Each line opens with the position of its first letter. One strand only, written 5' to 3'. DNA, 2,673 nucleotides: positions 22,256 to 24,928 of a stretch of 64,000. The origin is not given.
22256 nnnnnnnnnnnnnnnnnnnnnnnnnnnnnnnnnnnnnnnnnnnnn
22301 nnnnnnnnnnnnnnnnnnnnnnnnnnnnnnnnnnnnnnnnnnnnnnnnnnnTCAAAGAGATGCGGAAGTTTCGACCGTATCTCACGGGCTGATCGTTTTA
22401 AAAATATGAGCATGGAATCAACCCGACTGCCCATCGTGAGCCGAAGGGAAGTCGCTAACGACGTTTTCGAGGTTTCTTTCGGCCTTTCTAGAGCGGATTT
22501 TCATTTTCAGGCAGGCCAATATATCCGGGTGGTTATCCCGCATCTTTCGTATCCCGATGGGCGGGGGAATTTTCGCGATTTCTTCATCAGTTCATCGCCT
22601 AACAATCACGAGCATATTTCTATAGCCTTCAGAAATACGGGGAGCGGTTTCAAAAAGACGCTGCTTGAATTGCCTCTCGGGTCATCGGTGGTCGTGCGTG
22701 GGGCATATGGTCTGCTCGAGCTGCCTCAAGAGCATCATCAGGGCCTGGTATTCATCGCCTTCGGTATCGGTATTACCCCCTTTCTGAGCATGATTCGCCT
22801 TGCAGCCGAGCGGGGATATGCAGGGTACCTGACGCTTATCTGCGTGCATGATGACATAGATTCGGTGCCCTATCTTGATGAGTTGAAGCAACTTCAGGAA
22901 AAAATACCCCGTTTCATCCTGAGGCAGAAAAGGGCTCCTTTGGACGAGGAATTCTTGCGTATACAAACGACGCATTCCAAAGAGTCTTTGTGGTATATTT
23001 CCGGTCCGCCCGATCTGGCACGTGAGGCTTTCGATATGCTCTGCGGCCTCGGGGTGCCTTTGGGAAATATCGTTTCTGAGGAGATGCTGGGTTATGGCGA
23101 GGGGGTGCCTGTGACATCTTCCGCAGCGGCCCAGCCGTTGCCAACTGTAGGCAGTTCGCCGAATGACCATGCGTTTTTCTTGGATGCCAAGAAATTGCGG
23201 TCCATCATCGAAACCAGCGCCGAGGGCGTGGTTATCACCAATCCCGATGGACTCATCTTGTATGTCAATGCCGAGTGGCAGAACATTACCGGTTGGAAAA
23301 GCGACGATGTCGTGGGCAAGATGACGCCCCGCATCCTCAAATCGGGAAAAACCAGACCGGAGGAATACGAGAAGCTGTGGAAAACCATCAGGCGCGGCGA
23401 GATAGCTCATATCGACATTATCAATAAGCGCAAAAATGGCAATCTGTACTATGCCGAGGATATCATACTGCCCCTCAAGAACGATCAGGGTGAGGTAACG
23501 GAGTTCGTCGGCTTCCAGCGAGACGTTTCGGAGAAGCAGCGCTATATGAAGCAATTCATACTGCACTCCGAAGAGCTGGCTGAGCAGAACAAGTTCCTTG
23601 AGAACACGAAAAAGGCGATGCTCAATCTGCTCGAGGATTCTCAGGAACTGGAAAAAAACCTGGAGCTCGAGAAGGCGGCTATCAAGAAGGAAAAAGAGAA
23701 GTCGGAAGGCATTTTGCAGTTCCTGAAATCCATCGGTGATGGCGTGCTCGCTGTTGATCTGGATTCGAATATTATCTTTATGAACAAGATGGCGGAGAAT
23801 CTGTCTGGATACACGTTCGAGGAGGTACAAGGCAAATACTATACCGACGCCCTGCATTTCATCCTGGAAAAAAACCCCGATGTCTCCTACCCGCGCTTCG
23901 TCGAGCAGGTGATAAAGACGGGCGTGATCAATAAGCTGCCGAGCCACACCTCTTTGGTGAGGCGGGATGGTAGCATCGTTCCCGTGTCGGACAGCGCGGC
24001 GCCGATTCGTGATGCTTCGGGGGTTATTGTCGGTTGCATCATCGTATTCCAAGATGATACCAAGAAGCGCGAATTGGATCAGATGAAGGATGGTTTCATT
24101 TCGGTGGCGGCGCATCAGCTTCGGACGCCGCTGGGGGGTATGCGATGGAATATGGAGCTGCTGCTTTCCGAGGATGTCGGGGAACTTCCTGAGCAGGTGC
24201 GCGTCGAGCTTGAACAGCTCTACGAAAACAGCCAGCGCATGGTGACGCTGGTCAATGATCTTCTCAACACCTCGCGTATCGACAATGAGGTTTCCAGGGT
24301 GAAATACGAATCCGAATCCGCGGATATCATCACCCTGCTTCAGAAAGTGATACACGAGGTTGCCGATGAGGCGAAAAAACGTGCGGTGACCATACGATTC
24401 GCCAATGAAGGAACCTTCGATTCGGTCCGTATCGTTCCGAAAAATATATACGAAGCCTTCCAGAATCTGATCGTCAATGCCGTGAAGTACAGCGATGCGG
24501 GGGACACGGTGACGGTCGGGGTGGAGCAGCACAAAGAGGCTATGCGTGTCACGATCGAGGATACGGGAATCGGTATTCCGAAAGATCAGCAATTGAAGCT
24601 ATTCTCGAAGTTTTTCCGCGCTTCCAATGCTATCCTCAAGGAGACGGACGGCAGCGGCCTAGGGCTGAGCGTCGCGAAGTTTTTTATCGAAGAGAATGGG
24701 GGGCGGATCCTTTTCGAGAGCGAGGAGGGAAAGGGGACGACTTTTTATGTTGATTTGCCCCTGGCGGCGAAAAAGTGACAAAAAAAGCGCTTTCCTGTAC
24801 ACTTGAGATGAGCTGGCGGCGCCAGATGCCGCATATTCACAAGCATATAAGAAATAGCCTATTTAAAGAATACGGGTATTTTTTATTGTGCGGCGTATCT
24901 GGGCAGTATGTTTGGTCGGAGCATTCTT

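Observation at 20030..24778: Ferredoxin-NADP-reductase-like flavoprotein domain occurs twice: stand-alone and fused to a PAS-PAS-histidine kinase, flanking a sensor-only HAMP-PAS membrane protein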

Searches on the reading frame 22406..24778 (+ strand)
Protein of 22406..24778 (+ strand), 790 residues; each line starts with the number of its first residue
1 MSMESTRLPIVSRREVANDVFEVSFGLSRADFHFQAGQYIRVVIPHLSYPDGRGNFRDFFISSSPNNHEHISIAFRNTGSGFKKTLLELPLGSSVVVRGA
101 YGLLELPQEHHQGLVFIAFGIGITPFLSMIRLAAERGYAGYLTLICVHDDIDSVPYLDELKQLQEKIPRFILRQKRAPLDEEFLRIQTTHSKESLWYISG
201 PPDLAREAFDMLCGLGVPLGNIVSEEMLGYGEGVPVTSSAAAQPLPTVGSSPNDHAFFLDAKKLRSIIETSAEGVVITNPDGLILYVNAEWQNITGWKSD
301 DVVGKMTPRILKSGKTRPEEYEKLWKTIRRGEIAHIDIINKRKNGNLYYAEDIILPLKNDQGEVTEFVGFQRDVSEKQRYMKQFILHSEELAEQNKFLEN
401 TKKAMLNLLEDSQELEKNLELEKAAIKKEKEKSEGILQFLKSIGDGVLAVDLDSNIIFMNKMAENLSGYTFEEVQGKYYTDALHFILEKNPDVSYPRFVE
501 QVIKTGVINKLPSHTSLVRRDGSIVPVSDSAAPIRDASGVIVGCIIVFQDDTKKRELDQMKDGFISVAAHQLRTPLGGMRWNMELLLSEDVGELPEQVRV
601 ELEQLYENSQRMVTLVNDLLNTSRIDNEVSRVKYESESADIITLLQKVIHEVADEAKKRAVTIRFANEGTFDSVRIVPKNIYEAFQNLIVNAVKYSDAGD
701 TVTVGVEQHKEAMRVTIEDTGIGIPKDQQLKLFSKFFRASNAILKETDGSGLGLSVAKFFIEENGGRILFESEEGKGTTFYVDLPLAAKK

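Call 3: search_protein_families(library=pfam, proteins=[window:22406-24778:+], max_evalue=0.01)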
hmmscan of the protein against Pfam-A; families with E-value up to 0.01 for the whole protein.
window:22406-24778:+ (790 aa): 11 families
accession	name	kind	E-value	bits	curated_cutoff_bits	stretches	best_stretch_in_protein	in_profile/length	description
PF13426.13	PAS_9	-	5e-33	113.9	27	2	273-376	2-103/103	PAS domain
PF00989.32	PAS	-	3.3e-30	104.8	22.6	2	263-374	2-113/113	PAS fold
PF02518.31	HATPase_c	-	3.2e-26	92.4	26.4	1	678-787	3-110/111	Histidine kinase-, DNA gyrase B-, and HSP90-like ATPase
PF08448.16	PAS_4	-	1.2e-19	71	23.1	2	440-555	1-109/110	PAS fold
PF00512.31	HisKA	-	3.1e-15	56.4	26.9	1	561-628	2-66/66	His Kinase A (phospho-acceptor) domain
PF08447.18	PAS_3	-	4.8e-15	56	25.6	2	284-370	1-88/89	PAS fold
PF13188.13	PAS_8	-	2.1e-13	50.1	21.8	2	263-310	2-46/65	PAS domain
PF00175.26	NAD_binding_1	-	0.0023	19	22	0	116-173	1-60/109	Oxidoreductase NAD-binding domain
PF18095.7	PAS_12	-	0.0028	17.7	22.6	0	269-346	54-127/153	UPF0242 C-terminal PAS-like domain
PF24820.1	Diguanyl_cycl_sensor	-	0.0045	17.4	28.1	0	440-536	2-98/109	Diguanylate cyclase-like sensor domain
PF13581.12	HATPase_c_2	-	0.0047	17.4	27.4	1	683-758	38-106/127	Histidine kinase-like ATPase domain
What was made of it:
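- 23711..24073 (+): PAS2, aa 436-556. Call 3.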

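Call 8: search_protein_families(library=ncbifam, proteins=[window:22406-24778:+], max_evalue=0.01)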
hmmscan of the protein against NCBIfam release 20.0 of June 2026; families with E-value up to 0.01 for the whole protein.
window:22406-24778:+ (790 aa): 110 families (the best 25 are shown)
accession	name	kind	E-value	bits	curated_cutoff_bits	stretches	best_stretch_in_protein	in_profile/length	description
NF033092.0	HK_WalK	equivalog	2e-66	224.8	725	2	414-786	241-594/594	cell wall metabolism sensor histidine kinase WalK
NF046044.1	PnpS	equivalog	8e-64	216.1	400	1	389-785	13-390/390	two-component system histidine kinase PnpS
NF047874.1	MASE3_PAS_HK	subfamily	1e-55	189.7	560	2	400-786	230-625/655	MASE3 domain-containing sensor histidine kinase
TIGR02966.1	phoR_proteo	equivalog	1.4e-55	188.7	334.2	1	433-783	5-332/333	phosphate regulon sensor histidine kinase PhoR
NF033093.1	HK_VicK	exception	2.1e-48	165.1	680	1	400-786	63-435/448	cell wall metabolism sensor histidine kinase VicK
NF008468.0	PRK11360.1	equivalog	4.1e-44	151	646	1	439-789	273-611/616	two-component system sensor histidine kinase AtoS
NF045911.1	TCSHisKinNblS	equivalog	6.5e-42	143.7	1000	1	422-786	257-620/621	two-component system sensor histidine kinase NblS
NF041735.1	hist_kin_RppB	equivalog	1.1e-39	136.5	400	1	562-785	217-438/438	two-component system sensor histidine kinase RppB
NF040691.1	MtrAB_MtrB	equivalog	4.6e-39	134.8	450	1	555-789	265-495/507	MtrAB system histidine kinase MtrB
NF045595.1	HK_scytonemin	equivalog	1.5e-36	126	865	1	553-786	407-635/637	scytonemin biosynthesis sensor histidine kinase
NF041880.1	EPS_EpsF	equivalog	1.8e-36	125.7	900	1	437-785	147-492/492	response regulator EpsF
TIGR02938.1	nifL_nitrog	equivalog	1.7e-35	122.5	242.45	2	263-391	5-131/494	nitrogen fixation negative regulator NifL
NF008235.0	PRK11006.1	equivalog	3.4e-34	118.5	390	1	441-785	105-422/431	phosphate regulon sensor histidine kinase PhoR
TIGR00229.1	sensory_box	domain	4.7e-34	117.2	22.9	2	262-381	5-123/126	PAS domain S-box protein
TIGR02956.1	TMAO_torS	equivalog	2.9e-32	111.7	676.5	1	558-788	461-684/967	TMAO reductase system sensor histidine kinase/response regulator TorS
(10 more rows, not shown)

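Call 11: find_encoding_contigs(protein=window:22406-24778:+, flank=10000, max_places=4)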
Protein window:22406-24778:+ (790 aa): no gene with exactly this product is on record in the collection.

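Call 27: search_protein_families(library=pfam, alignment_id=A2, max_evalue=0.001)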
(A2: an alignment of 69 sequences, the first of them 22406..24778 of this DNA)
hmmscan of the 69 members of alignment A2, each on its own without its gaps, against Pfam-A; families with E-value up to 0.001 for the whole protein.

A. member 1, window:22406-24778:+ (790 aa): 7 families
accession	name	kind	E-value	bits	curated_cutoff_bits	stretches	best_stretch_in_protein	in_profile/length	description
PF13426.13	PAS_9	-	5e-33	113.9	27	2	273-376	2-103/103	PAS domain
PF00989.32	PAS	-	3.3e-30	104.8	22.6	2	263-374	2-113/113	PAS fold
PF02518.31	HATPase_c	-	3.2e-26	92.4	26.4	1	678-787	3-110/111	Histidine kinase-, DNA gyrase B-, and HSP90-like ATPase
PF08448.16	PAS_4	-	1.2e-19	71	23.1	2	440-555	1-109/110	PAS fold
PF00512.31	HisKA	-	3.1e-15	56.4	26.9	1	561-628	2-66/66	His Kinase A (phospho-acceptor) domain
PF08447.18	PAS_3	-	4.8e-15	56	25.6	2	284-370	1-88/89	PAS fold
PF13188.13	PAS_8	-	2.1e-13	50.1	21.8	1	263-310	2-46/65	PAS domain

B. families by the number of members that match (of 69 scanned): 35 families (the first 25 are shown)
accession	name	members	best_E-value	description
PF13426.13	PAS_9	69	4.4e-45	PAS domain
PF00989.32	PAS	69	2.8e-38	PAS fold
PF08448.16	PAS_4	67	2.5e-31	PAS fold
PF00175.26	NAD_binding_1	67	4.9e-16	Oxidoreductase NAD-binding domain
PF08447.18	PAS_3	66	1e-42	PAS fold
PF13188.13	PAS_8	57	2.1e-15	PAS domain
PF02518.31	HATPase_c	54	6.4e-33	Histidine kinase-, DNA gyrase B-, and HSP90-like ATPase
PF00512.31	HisKA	54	1.1e-20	His Kinase A (phospho-acceptor) domain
PF00970.30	FAD_binding_6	50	1.5e-08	Oxidoreductase FAD-binding domain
PF08030.17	NAD_binding_6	27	1e-08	Ferric reductase NAD binding domain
PF13581.12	HATPase_c_2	20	1.6e-06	Histidine kinase-like ATPase domain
PF12860.13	PAS_7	16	8.5e-09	PAS fold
PF14501.12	HATPase_c_5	12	7.7e-06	GHKL domain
PF24820.1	Diguanyl_cycl_sensor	11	1.8e-05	Diguanylate cyclase-like sensor domain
PF22290.1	DmmA-like_N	7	5.4e-06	Dimethylamine monooxygenase subunit DmmA-like, N-terminal domain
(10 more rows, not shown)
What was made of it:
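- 54 of 69 members have HisKA and HATPase (call 27).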

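Call 60: find_encoding_contigs(protein=window:22412-24778:+, flank=3000, max_places=3)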
Protein window:22412-24778:+ (788 aa): no gene with exactly this product is on record in the collection.
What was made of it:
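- The exact 790-aa and 788-aa products are not on record in the protein collection (calls 11, 60).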

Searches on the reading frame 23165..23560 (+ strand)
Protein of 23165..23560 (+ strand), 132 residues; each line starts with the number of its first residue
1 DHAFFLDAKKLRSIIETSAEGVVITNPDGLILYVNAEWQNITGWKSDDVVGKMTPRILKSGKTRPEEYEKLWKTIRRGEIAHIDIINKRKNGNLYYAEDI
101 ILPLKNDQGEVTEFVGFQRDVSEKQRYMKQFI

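Call 44: search_solved_structures(query=window:23165-23560:+, max_evalue=0.001, show_alignments=2)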
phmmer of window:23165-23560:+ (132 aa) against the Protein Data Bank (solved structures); distinct sequences matched with E-value up to 0.001: 114 (the best 60 are shown).
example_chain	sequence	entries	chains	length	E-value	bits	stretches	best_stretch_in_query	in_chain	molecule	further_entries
3ewk_A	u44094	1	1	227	2.5e-17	66.3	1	23-125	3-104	Sensor protein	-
9vf7_A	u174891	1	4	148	4.6e-17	65.4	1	12-126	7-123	histidine kinase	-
9vf8_A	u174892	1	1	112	2.3e-15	59.9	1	21-125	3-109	histidine kinase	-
2gj3_A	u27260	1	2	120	3.7e-14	56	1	12-123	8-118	Nitrogen fixation regulatory protein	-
7r5n_A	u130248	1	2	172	4.2e-14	55.8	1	5-126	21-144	Sensory box protein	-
9qq6_A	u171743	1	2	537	4.3e-13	52.6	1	12-125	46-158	histidine kinase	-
8qi8_A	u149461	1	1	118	1.1e-12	51.2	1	25-125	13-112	Phototropin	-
8a7f_A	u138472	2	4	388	1.2e-12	51.1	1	5-127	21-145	Putative Sensory box protein,Sensor protein FixL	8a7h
8a3u_A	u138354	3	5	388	1.6e-12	50.7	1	5-127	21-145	Putative Sensory box protein,Sensor protein FixL | Putative Sensory box protein,Putative Sensory box protein,Sensor protein FixL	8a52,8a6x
8qi9_A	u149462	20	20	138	1.6e-12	50.7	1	24-125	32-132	Phototropin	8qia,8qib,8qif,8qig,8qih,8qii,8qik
8q5e_A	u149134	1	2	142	1.7e-12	50.6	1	6-125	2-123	Sensory box protein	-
6t74_A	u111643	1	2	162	1.8e-12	50.6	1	14-124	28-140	Ptaureo1a lov2 domain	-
6i23_A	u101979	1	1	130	2e-12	50.4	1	14-130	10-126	Aureochrome1-like protein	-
6i23_B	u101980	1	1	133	2.1e-12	50.3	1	14-130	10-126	Aureochrome1-like protein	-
6i20_A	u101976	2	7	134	2.2e-12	50.3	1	14-130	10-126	Aureochrome1-like protein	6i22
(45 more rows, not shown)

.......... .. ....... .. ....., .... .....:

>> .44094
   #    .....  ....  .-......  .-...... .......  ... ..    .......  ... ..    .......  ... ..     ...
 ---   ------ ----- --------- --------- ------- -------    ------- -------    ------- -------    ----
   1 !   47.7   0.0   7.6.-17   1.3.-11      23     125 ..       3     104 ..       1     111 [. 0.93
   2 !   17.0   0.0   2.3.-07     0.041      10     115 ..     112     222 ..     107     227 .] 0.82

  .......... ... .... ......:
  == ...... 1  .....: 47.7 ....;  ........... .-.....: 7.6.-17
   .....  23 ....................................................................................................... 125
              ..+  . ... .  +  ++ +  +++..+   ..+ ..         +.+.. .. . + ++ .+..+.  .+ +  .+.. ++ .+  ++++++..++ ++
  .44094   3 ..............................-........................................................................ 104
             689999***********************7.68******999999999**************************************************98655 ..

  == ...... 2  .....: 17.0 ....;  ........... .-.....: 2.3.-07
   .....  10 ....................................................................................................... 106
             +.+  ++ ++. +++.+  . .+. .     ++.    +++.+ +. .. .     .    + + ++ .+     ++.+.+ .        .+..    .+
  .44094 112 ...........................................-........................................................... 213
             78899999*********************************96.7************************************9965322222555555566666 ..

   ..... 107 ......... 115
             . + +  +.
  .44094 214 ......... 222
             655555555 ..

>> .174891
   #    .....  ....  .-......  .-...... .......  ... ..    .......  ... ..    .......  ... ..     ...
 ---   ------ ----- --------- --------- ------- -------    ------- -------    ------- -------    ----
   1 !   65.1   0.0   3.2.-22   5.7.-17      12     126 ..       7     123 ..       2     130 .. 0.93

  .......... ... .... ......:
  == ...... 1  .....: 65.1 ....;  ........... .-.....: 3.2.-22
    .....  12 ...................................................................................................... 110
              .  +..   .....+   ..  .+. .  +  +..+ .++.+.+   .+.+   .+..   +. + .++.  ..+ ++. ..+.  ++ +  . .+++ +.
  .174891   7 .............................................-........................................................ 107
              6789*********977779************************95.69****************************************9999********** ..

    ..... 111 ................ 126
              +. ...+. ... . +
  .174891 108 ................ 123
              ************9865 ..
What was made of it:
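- On Flavin-binding PAS (MmoS/Aer/NifL/LOV type): PAS1: The best PDB matches are MmoS PAS-A, LOV kinases, NifL PAS1, phototropin and aureochrome LOV domains (call 44).
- Closest known: MmoS. Same: It is the best solved match to PAS1 (E 2.5e-17, call 44).
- Closest known: NifL PAS1. Same: PAS1 is homologous (E 3.7e-14, call 44).
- Best PDB hits are 3ewk (MmoS, 2.5e-17), an LOV HK and 2gj3 (NifL) (call 44).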
